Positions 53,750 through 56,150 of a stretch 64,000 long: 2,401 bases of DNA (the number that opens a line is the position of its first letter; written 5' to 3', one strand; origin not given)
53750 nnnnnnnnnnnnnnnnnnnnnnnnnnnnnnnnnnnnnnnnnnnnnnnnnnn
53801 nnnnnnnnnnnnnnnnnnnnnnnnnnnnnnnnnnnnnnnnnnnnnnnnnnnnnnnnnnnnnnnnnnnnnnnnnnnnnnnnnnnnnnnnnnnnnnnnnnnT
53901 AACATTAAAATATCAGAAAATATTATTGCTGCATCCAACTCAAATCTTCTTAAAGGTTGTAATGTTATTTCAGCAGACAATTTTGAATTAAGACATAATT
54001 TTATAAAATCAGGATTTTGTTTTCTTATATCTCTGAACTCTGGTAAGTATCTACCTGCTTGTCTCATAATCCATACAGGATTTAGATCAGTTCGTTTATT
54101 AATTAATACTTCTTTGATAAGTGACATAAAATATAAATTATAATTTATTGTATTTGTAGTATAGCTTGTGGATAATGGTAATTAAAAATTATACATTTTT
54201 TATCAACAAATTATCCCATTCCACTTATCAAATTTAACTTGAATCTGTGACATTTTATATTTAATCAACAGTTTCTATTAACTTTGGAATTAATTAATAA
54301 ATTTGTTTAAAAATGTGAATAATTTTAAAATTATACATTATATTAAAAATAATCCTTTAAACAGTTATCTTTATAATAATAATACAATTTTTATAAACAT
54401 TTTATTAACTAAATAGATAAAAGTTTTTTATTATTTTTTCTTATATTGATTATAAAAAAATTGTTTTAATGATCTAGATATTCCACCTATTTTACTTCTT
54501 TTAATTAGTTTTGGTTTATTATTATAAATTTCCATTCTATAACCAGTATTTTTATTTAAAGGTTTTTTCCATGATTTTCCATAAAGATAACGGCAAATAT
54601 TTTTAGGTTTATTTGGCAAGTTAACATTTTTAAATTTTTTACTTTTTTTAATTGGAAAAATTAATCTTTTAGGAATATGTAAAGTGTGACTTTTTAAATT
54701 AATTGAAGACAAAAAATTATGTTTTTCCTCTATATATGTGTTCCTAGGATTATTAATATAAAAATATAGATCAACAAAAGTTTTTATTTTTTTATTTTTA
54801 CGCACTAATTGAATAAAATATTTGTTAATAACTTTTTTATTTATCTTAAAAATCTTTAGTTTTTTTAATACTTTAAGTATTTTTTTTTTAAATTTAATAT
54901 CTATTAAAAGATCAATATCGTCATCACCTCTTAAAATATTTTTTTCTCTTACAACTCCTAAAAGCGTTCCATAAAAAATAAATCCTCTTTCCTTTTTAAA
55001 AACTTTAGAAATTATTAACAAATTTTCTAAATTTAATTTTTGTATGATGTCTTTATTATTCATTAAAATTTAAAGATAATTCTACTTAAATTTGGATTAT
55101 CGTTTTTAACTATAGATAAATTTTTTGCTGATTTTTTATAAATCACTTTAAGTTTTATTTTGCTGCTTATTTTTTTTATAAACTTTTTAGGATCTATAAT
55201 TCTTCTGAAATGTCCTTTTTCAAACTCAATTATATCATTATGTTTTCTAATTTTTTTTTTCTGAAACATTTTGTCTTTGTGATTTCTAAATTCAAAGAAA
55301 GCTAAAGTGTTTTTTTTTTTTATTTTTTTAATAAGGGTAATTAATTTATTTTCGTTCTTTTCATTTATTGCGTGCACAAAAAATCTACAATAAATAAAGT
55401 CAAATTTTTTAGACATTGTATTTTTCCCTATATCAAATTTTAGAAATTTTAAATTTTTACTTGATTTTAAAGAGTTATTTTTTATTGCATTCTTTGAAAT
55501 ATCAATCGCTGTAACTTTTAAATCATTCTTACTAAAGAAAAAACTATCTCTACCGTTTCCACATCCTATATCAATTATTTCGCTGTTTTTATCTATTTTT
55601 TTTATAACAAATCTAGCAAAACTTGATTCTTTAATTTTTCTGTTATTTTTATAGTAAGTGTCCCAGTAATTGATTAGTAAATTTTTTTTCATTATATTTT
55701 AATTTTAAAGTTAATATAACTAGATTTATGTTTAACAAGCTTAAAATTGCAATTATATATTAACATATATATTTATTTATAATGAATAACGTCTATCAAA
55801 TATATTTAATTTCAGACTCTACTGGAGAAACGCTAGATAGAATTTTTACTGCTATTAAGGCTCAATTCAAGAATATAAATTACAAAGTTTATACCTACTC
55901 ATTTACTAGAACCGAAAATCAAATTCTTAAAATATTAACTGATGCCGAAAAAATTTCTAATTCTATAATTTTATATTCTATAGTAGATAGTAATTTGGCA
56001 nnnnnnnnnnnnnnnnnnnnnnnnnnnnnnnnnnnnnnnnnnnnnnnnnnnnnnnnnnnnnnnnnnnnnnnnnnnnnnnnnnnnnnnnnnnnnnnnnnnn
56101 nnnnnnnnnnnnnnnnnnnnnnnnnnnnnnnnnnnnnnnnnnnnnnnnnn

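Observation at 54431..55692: LicD plus methyltransferase cassette wedged against oriC and transcribed into it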

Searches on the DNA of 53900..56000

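Call 98: search_rna_families(source=window, start=53900, end=56000, threshold=evalue, max_evalue=0.1)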
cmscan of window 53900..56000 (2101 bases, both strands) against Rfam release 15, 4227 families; matches with E-value up to 0.1: 0.
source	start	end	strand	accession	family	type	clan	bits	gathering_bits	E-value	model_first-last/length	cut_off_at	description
